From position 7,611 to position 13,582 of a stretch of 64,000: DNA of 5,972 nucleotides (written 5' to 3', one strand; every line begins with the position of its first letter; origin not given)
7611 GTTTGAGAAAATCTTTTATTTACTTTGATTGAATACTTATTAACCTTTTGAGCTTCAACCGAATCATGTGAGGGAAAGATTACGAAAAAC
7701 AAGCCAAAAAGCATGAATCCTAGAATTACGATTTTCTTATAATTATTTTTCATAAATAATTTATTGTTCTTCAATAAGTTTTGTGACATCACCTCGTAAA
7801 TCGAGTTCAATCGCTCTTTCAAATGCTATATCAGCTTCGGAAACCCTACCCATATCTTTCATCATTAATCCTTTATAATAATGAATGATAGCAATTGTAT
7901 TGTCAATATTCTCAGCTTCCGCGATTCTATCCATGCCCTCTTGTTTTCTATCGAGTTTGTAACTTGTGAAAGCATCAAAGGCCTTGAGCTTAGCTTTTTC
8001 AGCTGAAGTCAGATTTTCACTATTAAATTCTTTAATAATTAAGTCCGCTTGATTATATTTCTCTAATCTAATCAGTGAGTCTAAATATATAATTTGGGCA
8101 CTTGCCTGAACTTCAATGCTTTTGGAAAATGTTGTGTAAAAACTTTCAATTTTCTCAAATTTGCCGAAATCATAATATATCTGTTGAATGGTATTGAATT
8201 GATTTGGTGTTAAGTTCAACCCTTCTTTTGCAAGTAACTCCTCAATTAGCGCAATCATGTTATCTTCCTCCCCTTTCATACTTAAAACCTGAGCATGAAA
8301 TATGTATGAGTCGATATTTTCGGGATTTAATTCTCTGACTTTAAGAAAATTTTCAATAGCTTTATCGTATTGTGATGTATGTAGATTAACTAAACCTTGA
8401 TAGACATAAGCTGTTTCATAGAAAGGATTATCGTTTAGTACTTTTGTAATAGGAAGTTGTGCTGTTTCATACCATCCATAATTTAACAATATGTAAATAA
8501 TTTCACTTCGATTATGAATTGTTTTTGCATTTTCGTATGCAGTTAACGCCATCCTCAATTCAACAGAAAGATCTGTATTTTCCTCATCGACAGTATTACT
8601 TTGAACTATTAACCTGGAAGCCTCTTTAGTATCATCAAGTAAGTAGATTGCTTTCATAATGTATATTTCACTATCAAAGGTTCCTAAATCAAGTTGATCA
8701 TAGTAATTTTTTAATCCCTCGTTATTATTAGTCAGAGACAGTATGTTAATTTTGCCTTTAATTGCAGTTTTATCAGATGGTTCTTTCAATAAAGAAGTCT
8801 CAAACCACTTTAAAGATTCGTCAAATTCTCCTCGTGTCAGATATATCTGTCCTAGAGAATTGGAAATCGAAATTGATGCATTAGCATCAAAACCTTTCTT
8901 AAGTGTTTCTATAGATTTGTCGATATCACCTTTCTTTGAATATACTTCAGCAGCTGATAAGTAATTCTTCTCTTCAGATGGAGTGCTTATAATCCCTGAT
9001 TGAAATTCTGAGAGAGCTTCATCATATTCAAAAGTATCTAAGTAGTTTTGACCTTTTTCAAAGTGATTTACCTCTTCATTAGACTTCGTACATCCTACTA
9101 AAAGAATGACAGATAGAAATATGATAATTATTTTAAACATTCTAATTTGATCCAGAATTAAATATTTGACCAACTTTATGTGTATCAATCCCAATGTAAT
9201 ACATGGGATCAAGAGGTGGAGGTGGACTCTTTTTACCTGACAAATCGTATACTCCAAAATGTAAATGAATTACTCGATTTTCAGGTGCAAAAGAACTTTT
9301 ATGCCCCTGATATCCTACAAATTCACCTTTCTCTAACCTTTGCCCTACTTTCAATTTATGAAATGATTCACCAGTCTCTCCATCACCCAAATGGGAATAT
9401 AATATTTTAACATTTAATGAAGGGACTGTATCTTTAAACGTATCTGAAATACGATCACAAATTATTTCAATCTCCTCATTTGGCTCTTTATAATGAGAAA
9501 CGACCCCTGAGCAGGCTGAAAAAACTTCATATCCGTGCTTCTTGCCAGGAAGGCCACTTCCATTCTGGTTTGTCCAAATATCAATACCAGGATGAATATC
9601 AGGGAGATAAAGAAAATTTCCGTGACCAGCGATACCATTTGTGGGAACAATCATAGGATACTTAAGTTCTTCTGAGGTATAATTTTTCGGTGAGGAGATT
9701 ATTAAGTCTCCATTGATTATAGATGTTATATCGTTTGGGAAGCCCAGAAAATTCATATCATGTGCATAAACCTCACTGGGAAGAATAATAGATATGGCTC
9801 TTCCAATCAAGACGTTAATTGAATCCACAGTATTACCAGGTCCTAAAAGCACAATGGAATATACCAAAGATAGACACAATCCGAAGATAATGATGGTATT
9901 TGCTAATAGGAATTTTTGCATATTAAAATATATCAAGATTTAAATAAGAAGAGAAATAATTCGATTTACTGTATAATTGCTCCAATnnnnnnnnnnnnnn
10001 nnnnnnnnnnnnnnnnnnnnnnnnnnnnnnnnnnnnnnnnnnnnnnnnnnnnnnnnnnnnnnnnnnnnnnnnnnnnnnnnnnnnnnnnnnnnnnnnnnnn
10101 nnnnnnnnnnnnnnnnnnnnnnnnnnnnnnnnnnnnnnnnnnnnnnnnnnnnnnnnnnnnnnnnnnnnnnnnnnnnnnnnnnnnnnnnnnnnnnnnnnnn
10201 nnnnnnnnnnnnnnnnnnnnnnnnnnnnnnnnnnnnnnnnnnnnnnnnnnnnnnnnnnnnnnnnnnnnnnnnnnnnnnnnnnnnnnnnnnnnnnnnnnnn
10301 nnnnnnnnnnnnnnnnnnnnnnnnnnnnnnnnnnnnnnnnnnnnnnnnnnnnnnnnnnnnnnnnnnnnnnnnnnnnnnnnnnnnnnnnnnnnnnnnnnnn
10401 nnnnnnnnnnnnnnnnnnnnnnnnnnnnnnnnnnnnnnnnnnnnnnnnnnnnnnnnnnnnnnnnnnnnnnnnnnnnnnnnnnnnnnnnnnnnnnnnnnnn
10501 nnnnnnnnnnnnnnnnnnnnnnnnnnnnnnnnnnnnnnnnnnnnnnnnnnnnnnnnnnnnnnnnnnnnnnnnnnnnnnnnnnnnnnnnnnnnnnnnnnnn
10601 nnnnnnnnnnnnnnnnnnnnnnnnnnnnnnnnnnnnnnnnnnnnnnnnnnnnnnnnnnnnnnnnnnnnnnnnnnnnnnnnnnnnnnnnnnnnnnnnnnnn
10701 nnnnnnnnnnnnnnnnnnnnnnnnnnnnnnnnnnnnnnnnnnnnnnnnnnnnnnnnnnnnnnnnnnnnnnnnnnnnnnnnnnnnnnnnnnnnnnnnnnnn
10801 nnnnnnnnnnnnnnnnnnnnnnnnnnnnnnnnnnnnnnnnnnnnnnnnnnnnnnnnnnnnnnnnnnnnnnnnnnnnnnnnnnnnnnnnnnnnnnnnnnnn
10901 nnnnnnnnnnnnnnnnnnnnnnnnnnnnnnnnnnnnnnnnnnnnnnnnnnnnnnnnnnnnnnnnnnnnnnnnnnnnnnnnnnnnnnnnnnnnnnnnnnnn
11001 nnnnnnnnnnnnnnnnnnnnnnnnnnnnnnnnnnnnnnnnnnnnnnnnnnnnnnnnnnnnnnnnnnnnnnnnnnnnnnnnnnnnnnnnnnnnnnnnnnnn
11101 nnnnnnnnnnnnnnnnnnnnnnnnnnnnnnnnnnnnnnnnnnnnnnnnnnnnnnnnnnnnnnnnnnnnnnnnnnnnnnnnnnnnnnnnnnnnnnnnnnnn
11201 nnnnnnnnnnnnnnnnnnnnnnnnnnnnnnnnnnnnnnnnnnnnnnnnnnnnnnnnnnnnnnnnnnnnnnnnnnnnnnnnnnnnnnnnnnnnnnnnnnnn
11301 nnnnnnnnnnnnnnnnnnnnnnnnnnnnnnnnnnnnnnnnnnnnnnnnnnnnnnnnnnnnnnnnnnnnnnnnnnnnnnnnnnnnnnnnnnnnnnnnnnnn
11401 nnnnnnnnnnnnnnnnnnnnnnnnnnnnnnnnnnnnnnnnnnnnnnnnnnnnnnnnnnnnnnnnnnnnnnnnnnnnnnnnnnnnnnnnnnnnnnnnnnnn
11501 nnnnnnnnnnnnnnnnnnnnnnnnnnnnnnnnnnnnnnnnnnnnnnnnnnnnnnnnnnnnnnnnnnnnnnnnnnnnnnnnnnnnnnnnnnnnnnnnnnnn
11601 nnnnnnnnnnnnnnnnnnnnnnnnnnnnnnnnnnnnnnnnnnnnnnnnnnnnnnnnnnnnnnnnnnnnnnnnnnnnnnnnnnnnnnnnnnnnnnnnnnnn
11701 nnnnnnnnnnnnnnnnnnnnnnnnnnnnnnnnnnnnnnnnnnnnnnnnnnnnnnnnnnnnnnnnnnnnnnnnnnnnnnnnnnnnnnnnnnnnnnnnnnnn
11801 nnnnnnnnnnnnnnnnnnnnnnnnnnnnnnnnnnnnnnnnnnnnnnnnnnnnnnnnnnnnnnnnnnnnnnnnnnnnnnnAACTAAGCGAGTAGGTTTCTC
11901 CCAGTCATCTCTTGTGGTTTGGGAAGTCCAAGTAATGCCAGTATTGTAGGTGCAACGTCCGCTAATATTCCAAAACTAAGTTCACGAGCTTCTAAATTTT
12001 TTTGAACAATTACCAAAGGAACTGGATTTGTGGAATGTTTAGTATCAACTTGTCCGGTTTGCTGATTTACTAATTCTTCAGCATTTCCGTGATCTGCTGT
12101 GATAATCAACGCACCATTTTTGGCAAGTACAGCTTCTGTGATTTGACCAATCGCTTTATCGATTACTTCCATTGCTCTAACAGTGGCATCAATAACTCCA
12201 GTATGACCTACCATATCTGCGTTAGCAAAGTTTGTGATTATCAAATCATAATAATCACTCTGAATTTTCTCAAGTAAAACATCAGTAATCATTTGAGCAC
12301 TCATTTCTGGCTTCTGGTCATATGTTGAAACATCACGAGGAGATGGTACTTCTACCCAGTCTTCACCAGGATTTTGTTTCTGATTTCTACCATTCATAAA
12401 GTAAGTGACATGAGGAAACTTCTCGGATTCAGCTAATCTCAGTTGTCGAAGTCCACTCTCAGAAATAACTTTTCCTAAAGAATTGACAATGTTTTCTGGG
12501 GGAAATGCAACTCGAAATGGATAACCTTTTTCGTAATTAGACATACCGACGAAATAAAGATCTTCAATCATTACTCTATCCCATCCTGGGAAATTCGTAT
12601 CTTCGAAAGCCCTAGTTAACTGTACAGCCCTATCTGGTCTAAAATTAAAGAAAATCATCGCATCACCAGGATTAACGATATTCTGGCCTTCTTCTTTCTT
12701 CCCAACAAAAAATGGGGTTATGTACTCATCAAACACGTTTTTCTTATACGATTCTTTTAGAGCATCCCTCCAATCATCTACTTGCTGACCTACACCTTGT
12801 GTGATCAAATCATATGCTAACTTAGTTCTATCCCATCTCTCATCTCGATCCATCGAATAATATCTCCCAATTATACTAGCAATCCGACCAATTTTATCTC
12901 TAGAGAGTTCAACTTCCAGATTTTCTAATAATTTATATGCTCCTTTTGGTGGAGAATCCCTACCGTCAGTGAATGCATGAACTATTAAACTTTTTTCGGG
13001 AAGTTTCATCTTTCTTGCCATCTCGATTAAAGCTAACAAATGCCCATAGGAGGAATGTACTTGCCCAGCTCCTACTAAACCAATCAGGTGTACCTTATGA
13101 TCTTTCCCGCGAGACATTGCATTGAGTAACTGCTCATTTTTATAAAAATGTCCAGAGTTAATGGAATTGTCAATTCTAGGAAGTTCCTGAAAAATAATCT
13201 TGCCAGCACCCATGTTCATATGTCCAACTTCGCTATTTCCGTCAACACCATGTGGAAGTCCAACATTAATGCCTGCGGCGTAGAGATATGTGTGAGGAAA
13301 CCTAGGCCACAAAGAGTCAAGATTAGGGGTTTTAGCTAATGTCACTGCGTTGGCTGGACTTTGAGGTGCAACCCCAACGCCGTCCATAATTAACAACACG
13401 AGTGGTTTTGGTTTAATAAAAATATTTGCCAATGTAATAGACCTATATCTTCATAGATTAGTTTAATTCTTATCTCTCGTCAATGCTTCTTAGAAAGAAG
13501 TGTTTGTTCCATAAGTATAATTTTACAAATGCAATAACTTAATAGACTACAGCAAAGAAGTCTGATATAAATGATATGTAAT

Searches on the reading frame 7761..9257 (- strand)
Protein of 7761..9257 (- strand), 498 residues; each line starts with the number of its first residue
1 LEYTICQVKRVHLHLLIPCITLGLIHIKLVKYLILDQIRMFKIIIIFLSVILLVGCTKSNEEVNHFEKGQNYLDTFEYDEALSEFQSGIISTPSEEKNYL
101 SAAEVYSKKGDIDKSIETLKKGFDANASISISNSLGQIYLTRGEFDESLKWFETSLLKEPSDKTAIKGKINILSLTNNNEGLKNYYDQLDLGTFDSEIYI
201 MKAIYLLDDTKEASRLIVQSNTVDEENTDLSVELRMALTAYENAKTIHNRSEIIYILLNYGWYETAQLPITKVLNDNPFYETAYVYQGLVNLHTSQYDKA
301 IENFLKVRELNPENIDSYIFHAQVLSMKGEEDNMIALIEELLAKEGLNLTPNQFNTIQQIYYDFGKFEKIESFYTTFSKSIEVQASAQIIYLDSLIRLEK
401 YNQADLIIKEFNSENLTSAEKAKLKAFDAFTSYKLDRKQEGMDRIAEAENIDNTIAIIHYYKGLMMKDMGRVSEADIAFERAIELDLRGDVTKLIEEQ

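Call 42: search_protein_families(library=pfam, proteins=[window:7761-9257:-], max_evalue=0.00001)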
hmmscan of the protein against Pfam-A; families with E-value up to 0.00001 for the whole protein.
window:7761-9257:- (498 aa): 13 families
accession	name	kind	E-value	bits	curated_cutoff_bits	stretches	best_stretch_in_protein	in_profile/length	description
PF07719.23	TPR_2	-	8.5e-21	72.8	27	0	283-314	3-34/34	Tetratricopeptide repeat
PF00515.34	TPR_1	-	6.6e-16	57.8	27.8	0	283-314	3-34/34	Tetratricopeptide repeat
PF13181.12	TPR_8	-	4.4e-11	42.5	25.7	0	98-126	3-31/34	Tetratricopeptide repeat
PF13424.12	TPR_12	-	6.6e-10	39.5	30.1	0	131-156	5-30/77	Tetratricopeptide repeat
PF12895.13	ANAPC3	-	7.1e-09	36.3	27.2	0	263-325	5-66/82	Anaphase-promoting complex, cyclosome, subunit 3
PF13428.12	TPR_14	-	5.6e-08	33.2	23.5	0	135-169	7-41/44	Tetratricopeptide repeat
PF13176.12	TPR_7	-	1.1e-07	31.8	27.9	0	134-163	4-35/36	Tetratricopeptide repeat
PF13414.12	TPR_11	-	1.3e-07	31.6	26.8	0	296-318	9-31/42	TPR repeat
PF14559.12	TPR_19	-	2.4e-07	31.4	25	0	77-125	6-54/68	Tetratricopeptide repeat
PF25062.1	ARM_TT21_N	-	3.2e-07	30.8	40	0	254-344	107-197/222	Tetratricopeptide repeat protein 21 N-terminal ARM repeat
PF23914.1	TPR_CcmH_CycH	-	1.4e-06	28.6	42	0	273-334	42-103/158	Cytochrome c-type biogenesis protein H TPR domain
PF13431.12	TPR_17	-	2.6e-06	27.7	24.4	0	271-302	3-34/34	Tetratricopeptide repeat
PF13432.12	TPR_16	-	7.3e-06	26.8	32.7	0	102-155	3-57/65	Tetratricopeptide repeat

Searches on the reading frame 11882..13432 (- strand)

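Call 43: search_protein_families(library=pfam, proteins=[window:11882-13432:-], max_evalue=0.00001)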
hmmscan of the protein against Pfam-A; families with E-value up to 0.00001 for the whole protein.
window:11882-13432:- (516 aa): 2 families
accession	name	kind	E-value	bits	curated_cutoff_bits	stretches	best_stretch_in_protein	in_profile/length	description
PF01676.23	Metalloenzyme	-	4e-74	249.7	24.3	1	9-504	1-251/252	Metalloenzyme superfamily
PF06415.18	iPGM_N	-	2.1e-69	233.8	27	1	87-302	1-217/217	BPG-independent PGAM N-terminus (iPGM_N)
